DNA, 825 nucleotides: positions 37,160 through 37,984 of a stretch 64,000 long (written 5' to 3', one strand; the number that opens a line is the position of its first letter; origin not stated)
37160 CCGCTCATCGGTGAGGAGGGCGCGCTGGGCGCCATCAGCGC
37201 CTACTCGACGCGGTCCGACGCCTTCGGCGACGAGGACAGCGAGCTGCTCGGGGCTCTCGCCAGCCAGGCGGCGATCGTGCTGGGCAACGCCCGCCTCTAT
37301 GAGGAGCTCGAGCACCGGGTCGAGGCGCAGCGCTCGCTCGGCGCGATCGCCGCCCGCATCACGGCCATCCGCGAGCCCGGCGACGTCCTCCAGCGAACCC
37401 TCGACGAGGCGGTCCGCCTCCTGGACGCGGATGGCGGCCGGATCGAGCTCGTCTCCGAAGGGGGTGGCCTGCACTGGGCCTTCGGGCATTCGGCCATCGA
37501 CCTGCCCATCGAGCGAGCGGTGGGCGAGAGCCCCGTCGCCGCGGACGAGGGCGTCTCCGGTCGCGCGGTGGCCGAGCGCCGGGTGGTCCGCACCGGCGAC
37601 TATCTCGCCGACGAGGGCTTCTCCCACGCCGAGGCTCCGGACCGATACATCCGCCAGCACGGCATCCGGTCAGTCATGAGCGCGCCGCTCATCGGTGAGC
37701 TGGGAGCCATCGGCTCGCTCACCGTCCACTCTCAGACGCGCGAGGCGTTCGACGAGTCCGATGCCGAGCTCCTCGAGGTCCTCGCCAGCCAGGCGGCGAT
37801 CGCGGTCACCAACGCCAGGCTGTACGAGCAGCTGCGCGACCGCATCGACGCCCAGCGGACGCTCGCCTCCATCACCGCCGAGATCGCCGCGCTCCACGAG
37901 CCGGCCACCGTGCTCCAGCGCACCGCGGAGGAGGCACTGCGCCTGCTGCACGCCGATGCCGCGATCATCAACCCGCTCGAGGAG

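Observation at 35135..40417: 1760-aa soluble histidine kinase built from eight tandem GAF modules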

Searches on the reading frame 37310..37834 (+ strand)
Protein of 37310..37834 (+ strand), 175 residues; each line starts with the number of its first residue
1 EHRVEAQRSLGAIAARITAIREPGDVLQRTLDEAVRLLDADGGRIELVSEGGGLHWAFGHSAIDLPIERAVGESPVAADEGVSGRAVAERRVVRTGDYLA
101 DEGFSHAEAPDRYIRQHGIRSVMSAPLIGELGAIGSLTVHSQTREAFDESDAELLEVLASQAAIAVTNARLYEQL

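Call 41: search_solved_structures(query=window:37310-37834:+, max_evalue=0.1, show_alignments=2)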
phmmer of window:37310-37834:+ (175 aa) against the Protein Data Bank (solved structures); distinct sequences matched with E-value up to 0.1: 10.
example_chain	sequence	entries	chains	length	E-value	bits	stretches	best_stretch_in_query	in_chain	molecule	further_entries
4ynr_A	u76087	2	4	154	8.3e-05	26.2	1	28-174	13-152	Redox sensor histidine kinase response regulator DevS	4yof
2w3d_A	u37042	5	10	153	8.8e-05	26.1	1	28-174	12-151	TWO COMPONENT SENSOR HISTIDINE KINASE DEVS (GAF FAMILY PROTEIN)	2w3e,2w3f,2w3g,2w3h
2y79_A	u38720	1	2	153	0.0004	23.9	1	31-174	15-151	REDOX SENSOR HISTIDINE KINASE RESPONSE REGULATOR DEVS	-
2y8h_A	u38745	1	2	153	0.00055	23.5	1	32-174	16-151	TWO COMPONENT SENSOR HISTIDINE KINASE DEVS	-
1ykd_A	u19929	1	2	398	0.00074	23.1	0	73-163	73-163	adenylate cyclase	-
3k2n_A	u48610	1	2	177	0.00094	22.7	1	16-175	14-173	Sigma-54-dependent transcriptional regulator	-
2vzw_A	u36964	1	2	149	0.0047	20.5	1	34-174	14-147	PROBABLE HISTIDINE KINASE RESPONSE REGULATOR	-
6oei_A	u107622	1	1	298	0.0089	19.6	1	17-175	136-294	Spindle pole body component SPC42,Sigma-54-dependent transcriptional regulator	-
4mcw_A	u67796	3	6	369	0.0093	19.5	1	70-175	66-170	Metal dependent phosphohydrolase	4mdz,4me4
8w26_A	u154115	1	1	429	0.025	18.1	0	112-174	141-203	histidine kinase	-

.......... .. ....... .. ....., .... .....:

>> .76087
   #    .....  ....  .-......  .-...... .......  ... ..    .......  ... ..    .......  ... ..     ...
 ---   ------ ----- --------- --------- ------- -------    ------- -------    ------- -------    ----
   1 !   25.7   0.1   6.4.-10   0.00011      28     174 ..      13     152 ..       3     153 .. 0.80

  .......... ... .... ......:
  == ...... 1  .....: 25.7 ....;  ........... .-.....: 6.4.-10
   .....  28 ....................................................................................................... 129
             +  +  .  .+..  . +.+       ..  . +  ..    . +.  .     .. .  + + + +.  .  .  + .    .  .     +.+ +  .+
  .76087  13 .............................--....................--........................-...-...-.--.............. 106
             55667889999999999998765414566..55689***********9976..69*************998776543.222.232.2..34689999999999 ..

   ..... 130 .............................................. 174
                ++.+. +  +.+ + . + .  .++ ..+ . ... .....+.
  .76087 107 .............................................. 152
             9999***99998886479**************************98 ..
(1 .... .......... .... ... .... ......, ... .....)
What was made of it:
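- The aligned residue is Gln, not His (call 41).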

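Call 48: search_protein_representatives(alignment_id=A2)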
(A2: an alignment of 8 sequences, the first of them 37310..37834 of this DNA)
Query: 8 sequences, 183 profile positions. Proteins with E-value up to 0.001 (for the whole library): 178789; up to 1e-10: 71233; up to 1e-30: 14383. The best 150 are listed.
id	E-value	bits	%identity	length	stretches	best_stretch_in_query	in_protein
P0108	0.0e+00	1491.9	-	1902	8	5-183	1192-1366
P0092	0.0e+00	1391.4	-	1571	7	3-182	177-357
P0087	0.0e+00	1353.9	-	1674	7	5-183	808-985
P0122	0.0e+00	1151.4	-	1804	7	3-183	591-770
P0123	0.0e+00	1109.0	-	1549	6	5-183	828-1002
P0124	7.5e-281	938.7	-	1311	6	3-181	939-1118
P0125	1.5e-280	937.8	-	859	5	5-183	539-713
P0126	6.7e-280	935.6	-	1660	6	5-183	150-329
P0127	8.6e-279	932.0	-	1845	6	5-183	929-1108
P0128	1.7e-270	904.9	-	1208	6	4-183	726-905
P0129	2.2e-266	891.6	-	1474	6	3-182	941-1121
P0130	1.8e-262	878.8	-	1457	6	4-183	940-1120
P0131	7.8e-257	860.4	-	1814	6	2-182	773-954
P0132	4.2e-256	858.0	-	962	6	5-183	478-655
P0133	4.1e-253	848.3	-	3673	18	5-182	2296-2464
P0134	8.5e-243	814.7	-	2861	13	3-182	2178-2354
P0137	1.8e-229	771.3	-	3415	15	7-182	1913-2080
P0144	4.5e-218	734.1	-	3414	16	16-182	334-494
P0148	7.0e-210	707.4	-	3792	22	16-182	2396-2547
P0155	5.1e-206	694.8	-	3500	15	4-182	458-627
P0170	6.5e-193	652.1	-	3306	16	2-182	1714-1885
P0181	3.5e-185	626.9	-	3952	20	12-183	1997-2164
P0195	3.0e-176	597.8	-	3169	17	17-181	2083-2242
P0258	1.8e-153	523.5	-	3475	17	3-182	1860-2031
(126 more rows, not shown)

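Call 49: list_cluster_members(proteins=[P0148, P0133, P0181, P0144, P0137, P0155, P0195, P0170, P0258, P0134])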
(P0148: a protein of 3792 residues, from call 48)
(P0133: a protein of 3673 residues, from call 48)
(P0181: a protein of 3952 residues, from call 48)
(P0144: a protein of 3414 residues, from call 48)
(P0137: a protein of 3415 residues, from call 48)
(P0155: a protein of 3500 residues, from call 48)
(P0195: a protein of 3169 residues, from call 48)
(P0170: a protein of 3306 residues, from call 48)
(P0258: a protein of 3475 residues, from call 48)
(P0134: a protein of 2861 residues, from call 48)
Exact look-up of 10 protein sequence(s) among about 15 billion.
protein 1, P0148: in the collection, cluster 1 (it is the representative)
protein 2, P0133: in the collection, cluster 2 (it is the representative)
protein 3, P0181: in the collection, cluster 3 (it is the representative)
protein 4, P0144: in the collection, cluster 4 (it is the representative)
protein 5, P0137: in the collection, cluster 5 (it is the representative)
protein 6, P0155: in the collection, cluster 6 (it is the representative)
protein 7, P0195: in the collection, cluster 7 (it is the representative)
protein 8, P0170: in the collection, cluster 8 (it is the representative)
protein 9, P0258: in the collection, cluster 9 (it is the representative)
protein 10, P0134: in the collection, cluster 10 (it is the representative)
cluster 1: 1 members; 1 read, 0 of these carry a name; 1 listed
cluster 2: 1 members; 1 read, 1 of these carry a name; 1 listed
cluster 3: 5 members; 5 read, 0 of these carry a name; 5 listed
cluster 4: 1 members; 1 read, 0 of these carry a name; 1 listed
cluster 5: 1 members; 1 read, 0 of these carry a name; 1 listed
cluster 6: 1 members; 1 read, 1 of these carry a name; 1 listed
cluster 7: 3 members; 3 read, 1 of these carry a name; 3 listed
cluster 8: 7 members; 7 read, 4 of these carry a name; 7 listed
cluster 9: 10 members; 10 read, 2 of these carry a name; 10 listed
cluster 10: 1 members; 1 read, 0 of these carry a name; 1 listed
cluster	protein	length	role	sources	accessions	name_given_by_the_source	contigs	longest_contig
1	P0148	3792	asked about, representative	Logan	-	-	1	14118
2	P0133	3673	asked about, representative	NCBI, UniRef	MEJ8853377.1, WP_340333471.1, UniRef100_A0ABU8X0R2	GAF domain-containing protein [Variovorax robiniae] | histidine kinase n=1 Tax=Variovorax robiniae TaxID=1836199 RepID=A0ABU8X0R2_9BURK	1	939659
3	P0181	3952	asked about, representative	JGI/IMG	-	-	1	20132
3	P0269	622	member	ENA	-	-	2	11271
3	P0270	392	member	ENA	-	-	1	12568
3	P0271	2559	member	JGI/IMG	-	-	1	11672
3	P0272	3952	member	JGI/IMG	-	-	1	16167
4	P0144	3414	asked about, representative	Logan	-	-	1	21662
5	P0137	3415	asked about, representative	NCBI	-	-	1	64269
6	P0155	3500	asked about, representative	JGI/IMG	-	PAS domain S-box-containing protein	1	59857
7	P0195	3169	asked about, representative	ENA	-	-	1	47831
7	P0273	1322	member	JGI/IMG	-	GAF domain-containing protein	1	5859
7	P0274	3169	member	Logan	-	-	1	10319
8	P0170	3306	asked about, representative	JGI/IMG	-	GAF domain-containing protein/two-component sensor histidine kinase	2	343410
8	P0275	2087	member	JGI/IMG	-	GAF domain-containing protein/two-component sensor histidine kinase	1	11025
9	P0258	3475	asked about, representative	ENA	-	-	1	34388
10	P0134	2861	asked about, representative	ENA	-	-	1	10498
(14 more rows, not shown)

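Call 50: search_protein_families(library=pfam, proteins=[P0148, P0133], max_evalue=0.00001)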
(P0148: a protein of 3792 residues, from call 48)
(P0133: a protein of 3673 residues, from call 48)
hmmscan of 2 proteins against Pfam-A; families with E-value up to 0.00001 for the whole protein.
P0148 (3792 aa): 4 families
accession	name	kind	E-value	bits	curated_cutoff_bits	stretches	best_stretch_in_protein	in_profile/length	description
PF13185.12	GAF_2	-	2.7e-249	815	28.6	16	2245-2378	3-135/136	GAF domain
PF01590.32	GAF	-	8.9e-237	774.3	22.4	17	2248-2378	4-133/133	GAF domain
PF13492.12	GAF_3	-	7.2e-146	479.6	27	9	1886-2023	2-129/129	GAF domain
PF11849.14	DUF3369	-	4.4e-26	92.6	27.2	0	3686-3738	117-167/168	Domain of unknown function (DUF3369)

P0133 (3673 aa): 10 families
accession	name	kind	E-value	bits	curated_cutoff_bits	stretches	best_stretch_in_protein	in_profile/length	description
PF01590.32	GAF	-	8.2e-205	670.8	22.4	16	1460-1599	1-133/133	GAF domain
PF13185.12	GAF_2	-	4.5e-193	632.9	28.6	16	1100-1244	2-136/136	GAF domain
PF13492.12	GAF_3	-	7.2e-123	405.2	27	4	2323-2458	7-129/129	GAF domain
PF00072.30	Response_reg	-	5.9e-45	152.4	30.2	2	3555-3667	1-110/111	Response regulator receiver domain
PF11849.14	DUF3369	-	8.1e-40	137.3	27.2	0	2322-2464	41-167/168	Domain of unknown function (DUF3369)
PF02518.31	HATPase_c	-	5.3e-28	98.1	26.4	1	3270-3385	1-109/111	Histidine kinase-, DNA gyrase B-, and HSP90-like ATPase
PF00512.31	HisKA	-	1.5e-21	76.6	26.9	1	3158-3223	1-66/66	His Kinase A (phospho-acceptor) domain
PF15714.11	SpoVT_C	-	4.3e-19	69.3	27.5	0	282-330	75-123/128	Stage V sporulation protein T C-terminal, transcription factor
PF03344.20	Daxx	-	7.8e-11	42.4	27.6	0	2620-2669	7-57/99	Daxx N-terminal Rassf1C-interacting domain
PF02355.23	SecD_SecF_C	-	1e-07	32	20.5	0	716-748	87-119/189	Protein export membrane protein SecD/SecF, C-terminal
